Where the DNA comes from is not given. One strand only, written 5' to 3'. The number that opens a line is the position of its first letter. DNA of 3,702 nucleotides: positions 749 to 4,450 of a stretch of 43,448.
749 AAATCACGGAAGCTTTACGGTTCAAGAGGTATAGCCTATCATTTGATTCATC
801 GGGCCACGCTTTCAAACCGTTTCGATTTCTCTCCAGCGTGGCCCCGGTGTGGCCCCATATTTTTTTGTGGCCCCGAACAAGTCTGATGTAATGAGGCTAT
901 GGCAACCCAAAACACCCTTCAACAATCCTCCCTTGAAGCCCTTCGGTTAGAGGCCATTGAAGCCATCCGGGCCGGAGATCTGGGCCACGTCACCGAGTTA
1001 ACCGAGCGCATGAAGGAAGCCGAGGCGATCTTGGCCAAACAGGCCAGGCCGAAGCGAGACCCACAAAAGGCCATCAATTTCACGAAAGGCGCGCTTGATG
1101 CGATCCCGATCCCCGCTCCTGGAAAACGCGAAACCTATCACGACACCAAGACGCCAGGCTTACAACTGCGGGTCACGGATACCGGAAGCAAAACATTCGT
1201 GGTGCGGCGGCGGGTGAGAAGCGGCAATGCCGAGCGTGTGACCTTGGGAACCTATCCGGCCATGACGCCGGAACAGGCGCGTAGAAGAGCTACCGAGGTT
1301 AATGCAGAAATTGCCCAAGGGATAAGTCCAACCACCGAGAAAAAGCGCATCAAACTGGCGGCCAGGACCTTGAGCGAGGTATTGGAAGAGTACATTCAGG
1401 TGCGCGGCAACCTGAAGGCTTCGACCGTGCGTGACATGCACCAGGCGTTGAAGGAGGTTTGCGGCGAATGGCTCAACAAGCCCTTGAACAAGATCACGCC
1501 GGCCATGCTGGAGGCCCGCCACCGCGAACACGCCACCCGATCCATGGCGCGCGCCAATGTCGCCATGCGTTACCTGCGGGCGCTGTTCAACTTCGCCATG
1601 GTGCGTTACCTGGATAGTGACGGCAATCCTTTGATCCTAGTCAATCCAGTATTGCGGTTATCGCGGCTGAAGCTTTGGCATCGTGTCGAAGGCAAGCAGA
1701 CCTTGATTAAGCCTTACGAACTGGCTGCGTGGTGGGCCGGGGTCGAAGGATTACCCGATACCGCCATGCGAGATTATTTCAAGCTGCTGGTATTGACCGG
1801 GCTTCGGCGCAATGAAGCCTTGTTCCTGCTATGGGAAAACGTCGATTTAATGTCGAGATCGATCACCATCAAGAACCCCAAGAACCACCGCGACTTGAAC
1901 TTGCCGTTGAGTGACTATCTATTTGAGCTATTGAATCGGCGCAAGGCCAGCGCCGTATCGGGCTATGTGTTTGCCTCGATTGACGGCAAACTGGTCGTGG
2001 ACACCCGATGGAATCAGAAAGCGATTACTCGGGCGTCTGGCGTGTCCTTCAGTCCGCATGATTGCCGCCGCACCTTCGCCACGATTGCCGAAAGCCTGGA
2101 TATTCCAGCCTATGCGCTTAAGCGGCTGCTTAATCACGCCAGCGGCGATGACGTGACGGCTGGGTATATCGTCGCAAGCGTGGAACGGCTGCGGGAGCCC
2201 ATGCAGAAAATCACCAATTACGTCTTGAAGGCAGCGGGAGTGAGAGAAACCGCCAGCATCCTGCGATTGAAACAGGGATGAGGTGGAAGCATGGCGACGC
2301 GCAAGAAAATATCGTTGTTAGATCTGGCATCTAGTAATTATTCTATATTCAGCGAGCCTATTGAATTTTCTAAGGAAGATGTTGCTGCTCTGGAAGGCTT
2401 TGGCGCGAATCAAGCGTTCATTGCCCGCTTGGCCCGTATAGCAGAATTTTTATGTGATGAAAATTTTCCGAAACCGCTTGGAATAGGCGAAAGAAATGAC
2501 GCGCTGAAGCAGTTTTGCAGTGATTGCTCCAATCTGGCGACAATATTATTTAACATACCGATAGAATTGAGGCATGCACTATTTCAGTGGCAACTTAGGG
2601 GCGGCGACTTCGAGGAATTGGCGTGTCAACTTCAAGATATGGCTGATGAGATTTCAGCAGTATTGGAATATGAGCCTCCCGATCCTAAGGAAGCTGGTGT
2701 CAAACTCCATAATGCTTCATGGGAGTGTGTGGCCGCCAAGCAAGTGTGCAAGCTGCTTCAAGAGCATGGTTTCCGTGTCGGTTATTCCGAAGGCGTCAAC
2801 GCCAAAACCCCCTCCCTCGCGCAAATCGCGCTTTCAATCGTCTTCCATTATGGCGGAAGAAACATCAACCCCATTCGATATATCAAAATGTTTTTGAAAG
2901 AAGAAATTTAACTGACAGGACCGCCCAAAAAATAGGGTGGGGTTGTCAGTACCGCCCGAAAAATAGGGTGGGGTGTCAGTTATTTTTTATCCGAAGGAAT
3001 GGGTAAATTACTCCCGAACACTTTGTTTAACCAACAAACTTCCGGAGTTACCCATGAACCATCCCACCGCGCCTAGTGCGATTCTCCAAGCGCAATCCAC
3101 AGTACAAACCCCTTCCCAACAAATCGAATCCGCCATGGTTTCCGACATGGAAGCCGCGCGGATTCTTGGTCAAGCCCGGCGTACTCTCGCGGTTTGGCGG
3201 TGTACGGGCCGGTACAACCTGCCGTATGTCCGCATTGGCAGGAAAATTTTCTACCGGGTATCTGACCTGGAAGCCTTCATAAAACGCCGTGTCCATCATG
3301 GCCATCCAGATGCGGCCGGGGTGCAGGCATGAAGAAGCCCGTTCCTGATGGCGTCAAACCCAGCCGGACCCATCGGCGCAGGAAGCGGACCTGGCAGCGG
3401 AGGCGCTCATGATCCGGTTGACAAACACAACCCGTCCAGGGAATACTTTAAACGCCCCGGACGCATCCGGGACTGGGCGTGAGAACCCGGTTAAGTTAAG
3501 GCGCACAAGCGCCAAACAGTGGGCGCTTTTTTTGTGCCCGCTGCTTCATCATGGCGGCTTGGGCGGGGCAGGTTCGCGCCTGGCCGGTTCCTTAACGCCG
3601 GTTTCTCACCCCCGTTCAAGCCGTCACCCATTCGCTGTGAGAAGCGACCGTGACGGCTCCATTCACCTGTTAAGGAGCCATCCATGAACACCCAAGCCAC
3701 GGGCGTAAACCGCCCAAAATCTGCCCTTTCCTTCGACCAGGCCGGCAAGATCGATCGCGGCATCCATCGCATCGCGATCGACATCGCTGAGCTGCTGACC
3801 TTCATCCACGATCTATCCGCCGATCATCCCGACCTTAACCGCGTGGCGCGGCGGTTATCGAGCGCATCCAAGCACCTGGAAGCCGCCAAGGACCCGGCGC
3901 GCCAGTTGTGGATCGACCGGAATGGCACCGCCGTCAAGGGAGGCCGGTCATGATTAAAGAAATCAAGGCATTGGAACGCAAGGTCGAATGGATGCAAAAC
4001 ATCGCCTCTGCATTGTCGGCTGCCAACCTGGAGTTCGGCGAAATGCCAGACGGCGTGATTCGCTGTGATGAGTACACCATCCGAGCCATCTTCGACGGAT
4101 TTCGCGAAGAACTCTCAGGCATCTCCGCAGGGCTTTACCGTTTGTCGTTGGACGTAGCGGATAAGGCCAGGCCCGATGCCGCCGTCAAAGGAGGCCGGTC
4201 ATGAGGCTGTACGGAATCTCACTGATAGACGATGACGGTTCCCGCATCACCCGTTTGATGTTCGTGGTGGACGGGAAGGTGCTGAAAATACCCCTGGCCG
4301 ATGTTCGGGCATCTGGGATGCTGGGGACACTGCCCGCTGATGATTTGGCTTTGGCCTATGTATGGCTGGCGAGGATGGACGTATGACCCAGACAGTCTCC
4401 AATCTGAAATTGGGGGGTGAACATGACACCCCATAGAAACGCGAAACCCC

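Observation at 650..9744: Compact 9.0-kb tRNA-Leu-integrated element whose only virion gene is a protease-capsid fusion: candidate new class of capsid-only phage satellite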

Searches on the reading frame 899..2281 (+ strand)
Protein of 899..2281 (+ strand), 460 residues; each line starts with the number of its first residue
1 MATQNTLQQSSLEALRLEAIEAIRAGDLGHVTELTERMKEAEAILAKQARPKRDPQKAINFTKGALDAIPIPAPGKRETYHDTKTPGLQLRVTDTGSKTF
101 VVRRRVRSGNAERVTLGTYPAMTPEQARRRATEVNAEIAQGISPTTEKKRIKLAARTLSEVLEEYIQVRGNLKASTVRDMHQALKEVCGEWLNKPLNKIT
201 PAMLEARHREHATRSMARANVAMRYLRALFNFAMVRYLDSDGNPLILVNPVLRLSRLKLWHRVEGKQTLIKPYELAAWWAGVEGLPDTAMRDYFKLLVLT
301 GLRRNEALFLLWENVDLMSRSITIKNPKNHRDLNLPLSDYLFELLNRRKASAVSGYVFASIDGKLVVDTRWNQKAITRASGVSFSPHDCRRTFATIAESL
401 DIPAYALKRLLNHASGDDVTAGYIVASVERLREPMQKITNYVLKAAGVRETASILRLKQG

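Call 6: search_protein_families(library=pfam, proteins=[window:899-2281:+], max_evalue=0.01)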
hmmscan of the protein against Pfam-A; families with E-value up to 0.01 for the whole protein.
window:899-2281:+ (460 aa): 3 families
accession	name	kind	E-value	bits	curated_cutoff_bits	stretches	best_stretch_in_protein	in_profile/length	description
PF13356.12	Arm-DNA-bind_3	-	2.4e-18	66.5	27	1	62-150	2-82/83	Arm DNA-binding domain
PF00589.27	Phage_integrase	-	1.2e-16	61.4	27.1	1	291-424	25-166/172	Phage integrase family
PF24624.1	Int_N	-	0.00021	22.4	27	1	156-234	3-82/100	Phage integrase, N-terminal domain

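Call 7: search_protein_families(library=phrogs, proteins=[window:899-2281:+], max_evalue=0.01)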
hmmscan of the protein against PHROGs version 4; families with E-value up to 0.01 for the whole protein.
window:899-2281:+ (460 aa): 4 families
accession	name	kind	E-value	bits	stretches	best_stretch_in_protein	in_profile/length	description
phrog_1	-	integration and excision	6.8e-56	191.7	1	61-446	93-455/611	integrase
phrog_216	-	integration and excision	2.8e-18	67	1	292-440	78-238/301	integrase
phrog_3423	-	unknown function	5.7e-14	53.4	1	80-180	23-128/157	-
phrog_21814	-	unknown function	2.5e-07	31.9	1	376-438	33-97/124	-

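Call 46: search_protein_families(library=pfam, alignment_id=A2, max_evalue=0.001)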
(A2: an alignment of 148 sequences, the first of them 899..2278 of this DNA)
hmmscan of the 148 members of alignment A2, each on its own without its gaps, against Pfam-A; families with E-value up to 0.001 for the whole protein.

A. member 1, window:899-2278:+ (460 aa): 3 families
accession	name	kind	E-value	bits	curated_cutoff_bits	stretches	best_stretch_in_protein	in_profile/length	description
PF13356.12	Arm-DNA-bind_3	-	2.4e-18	66.5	27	1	62-150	2-82/83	Arm DNA-binding domain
PF00589.27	Phage_integrase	-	1.2e-16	61.4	27.1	1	291-424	25-166/172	Phage integrase family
PF24624.1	Int_N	-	0.00021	22.4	27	1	156-234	3-82/100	Phage integrase, N-terminal domain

B. families by the number of members that match (of 148 scanned): 33 families (the first 25 are shown)
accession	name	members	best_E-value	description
PF05065.19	Phage_capsid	14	2e-54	Phage capsid family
PF04586.22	Peptidase_S78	12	4.1e-10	Caudovirus prohead serine protease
PF00589.27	Phage_integrase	9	3.1e-37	Phage integrase family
PF13356.12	Arm-DNA-bind_3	6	1.2e-27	Arm DNA-binding domain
PF22022.2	Phage_int_M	4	3.9e-42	Phage integrase central domain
PF12728.13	HTH_17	4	6.5e-09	Helix-turn-helix domain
PF13148.11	DUF3987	3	7e-89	Protein of unknown function (DUF3987)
PF13481.12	AAA_25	3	4.7e-39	AAA domain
PF00772.26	DnaB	2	3.4e-26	DnaB-like helicase N terminal domain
PF13362.12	Toprim_3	2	3.9e-17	Toprim domain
PF05930.18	Phage_AlpA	2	1.9e-16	Prophage CP4-57 regulatory protein (AlpA)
PF03796.21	DnaB_C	1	5.5e-76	DnaB-like helicase C terminal domain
PF14020.11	DUF4236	1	1.3e-20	Protein of unknown function (DUF4236)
PF23639.1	DUF7146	1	1e-15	Domain of unknown function (DUF7146)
PF02069.22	Metallothio_Pro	1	6.9e-12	Prokaryotic metallothionein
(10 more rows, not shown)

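Call 47: search_protein_families(library=phrogs, alignment_id=A2, max_evalue=0.001)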
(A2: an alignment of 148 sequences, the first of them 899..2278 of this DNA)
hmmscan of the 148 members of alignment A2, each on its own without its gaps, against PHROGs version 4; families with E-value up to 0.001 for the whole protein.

A. member 1, window:899-2278:+ (460 aa): 4 families
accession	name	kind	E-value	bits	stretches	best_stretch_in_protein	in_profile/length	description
phrog_1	-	integration and excision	6.8e-56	191.7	1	61-446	93-455/611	integrase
phrog_216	-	integration and excision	2.8e-18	67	1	292-440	78-238/301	integrase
phrog_3423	-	unknown function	5.7e-14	53.4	1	80-180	23-128/157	-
phrog_21814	-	unknown function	2.5e-07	31.9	1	376-438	33-97/124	-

B. families by the number of members that match (of 148 scanned): 120 families (the first 25 are shown)
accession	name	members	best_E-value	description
phrog_617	-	14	1e-148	major head protein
phrog_4523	-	14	5.9e-56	major head and protease protein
phrog_10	-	14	2.2e-42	major head protein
phrog_80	-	14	4.7e-24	head maturation protease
phrog_3244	-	14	4e-08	head maturation protease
phrog_2263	-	13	2.4e-16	major head protein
phrog_1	-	11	1.9e-66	integrase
phrog_216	-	10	4.6e-47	integrase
phrog_11321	-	10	8.5e-12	-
phrog_15928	-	8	4.6e-08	major head protein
phrog_3423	-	6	5.5e-47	-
phrog_24775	-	5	5.3e-14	-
phrog_14880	-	5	3.4e-10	-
phrog_29234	-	4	6.5e-114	-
phrog_10537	-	4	2.4e-52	-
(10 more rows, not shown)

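Call 93: search_protein_families(library=ncbifam, proteins=[window:899-2278:+], max_evalue=0.01)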
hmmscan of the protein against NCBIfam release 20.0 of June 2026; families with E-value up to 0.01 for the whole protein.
window:899-2278:+ (460 aa): 4 families
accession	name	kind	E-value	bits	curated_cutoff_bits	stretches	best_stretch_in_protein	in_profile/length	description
NF040815.2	recomb_XerA_Arch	equivalog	6.5e-10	39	220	1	174-432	14-260/263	site-specific tyrosine recombinase/integron integrase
NF007246.0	PRK09692.1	domain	5.1e-09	35.2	434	2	79-153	22-98/413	integrase domain-containing protein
TIGR02224.1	recomb_XerC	equivalog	5.7e-05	22.6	335.15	1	193-433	43-284/295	tyrosine recombinase XerC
NF002331.0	PRK01287.1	subfamily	0.00014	21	371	1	291-347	165-221/365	site-specific tyrosine recombinase XerC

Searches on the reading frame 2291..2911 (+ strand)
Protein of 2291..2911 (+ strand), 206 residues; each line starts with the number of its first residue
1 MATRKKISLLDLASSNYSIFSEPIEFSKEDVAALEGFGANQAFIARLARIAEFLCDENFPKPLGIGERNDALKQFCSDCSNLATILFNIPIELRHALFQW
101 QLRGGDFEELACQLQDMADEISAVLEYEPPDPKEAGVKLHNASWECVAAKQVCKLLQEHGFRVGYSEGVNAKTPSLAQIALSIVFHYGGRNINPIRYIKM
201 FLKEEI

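Call 6: search_protein_families(library=pfam, proteins=[window:2291-2911:+], max_evalue=0.01)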
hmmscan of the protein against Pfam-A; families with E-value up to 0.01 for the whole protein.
window:2291-2911:+ (206 aa): 0 families

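Call 7: search_protein_families(library=phrogs, proteins=[window:2291-2911:+], max_evalue=0.01)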
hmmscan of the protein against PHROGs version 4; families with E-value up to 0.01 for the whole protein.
window:2291-2911:+ (206 aa): 0 families

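Call 92: search_protein_families(library=padloc, proteins=[window:2291-2908:+], max_evalue=0.01)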
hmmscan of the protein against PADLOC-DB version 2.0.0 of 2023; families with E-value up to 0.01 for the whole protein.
window:2291-2908:+ (206 aa): 0 families

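Call 93: search_protein_families(library=ncbifam, proteins=[window:2291-2908:+], max_evalue=0.01)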
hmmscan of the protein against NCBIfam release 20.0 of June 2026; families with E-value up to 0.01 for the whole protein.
window:2291-2908:+ (206 aa): 0 families

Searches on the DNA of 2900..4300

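Call 40: search_rna_families(source=window, start=2900, end=4300, threshold=evalue, max_evalue=1, show_alignments=2)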
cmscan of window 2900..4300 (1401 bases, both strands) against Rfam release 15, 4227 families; matches with E-value up to 1: 2.
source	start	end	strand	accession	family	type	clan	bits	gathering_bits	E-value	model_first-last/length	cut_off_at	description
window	3547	3631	+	RF01695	C4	Gene; antisense;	CL00128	70.4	45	2.5e-13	1-87/87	no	C4 antisense RNA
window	3454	3533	+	RF01394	isrK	Gene; sRNA;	-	33.5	50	3.7e-05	1-77/77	no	isrK Hfq binding RNA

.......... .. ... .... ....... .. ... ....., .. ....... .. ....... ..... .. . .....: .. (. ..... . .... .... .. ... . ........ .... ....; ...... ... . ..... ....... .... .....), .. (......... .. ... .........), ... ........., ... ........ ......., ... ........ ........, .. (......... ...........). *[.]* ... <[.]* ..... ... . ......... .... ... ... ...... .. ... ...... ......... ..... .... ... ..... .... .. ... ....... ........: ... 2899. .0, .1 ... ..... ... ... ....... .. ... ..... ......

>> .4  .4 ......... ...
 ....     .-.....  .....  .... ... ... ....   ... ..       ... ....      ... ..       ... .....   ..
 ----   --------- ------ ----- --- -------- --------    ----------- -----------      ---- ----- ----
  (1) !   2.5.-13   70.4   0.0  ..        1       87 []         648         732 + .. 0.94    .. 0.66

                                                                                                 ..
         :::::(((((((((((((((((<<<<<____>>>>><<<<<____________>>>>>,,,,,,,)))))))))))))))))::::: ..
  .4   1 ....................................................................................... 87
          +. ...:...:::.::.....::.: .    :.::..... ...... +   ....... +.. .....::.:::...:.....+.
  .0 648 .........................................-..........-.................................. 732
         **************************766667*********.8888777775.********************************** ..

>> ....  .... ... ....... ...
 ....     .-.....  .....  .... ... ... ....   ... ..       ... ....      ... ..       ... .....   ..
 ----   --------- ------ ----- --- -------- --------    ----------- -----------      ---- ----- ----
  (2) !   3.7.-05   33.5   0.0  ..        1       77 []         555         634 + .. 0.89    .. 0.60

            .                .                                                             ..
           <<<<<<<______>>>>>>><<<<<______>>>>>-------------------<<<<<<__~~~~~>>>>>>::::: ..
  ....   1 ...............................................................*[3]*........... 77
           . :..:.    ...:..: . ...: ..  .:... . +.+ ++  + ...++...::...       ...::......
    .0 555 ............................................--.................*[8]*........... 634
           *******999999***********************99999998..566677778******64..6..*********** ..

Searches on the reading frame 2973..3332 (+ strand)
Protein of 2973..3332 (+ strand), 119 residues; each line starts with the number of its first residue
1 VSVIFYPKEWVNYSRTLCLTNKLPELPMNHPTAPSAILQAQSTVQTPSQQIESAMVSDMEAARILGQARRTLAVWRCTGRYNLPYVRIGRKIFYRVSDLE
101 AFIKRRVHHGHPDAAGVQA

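Call 6: search_protein_families(library=pfam, proteins=[window:2973-3332:+], max_evalue=0.01)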
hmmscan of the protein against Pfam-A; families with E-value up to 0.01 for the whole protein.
window:2973-3332:+ (119 aa): 1 family
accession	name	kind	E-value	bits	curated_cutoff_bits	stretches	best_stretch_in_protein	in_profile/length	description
PF12728.13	HTH_17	-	6.5e-09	36.4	27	1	60-106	6-50/51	Helix-turn-helix domain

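Call 7: search_protein_families(library=phrogs, proteins=[window:2973-3332:+], max_evalue=0.01)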
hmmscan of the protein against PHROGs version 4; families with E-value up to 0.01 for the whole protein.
window:2973-3332:+ (119 aa): 3 families
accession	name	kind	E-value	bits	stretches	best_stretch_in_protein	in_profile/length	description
phrog_66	-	integration and excision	9.7e-06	26.5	1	35-109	73-146/412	excisionase and transcriptional regulator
phrog_2528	-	unknown function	0.0027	18.7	1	62-109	35-82/90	-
phrog_10458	-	unknown function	0.0081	17.4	0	39-104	25-88/91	-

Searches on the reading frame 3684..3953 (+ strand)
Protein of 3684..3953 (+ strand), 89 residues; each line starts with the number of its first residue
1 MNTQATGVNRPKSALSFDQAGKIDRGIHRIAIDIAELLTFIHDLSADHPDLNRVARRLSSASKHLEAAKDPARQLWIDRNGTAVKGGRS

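Call 6: search_protein_families(library=pfam, proteins=[window:3684-3953:+], max_evalue=0.01)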
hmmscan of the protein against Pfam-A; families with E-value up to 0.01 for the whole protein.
window:3684-3953:+ (89 aa): 0 families

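Call 7: search_protein_families(library=phrogs, proteins=[window:3684-3953:+], max_evalue=0.01)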
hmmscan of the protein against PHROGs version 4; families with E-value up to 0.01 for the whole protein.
window:3684-3953:+ (89 aa): 0 families

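Call 92: search_protein_families(library=padloc, proteins=[window:3684-3950:+], max_evalue=0.01)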
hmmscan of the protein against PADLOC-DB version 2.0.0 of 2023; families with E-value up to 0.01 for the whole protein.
window:3684-3950:+ (89 aa): 1 family
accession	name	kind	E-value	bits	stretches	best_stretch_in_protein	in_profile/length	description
PDLC00454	JetA1|JetA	-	0.0082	13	1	30-74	104-146/468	DUF5716 domain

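Call 93: search_protein_families(library=ncbifam, proteins=[window:3684-3950:+], max_evalue=0.01)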
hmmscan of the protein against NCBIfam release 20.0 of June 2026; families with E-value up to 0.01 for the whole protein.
window:3684-3950:+ (89 aa): 0 families
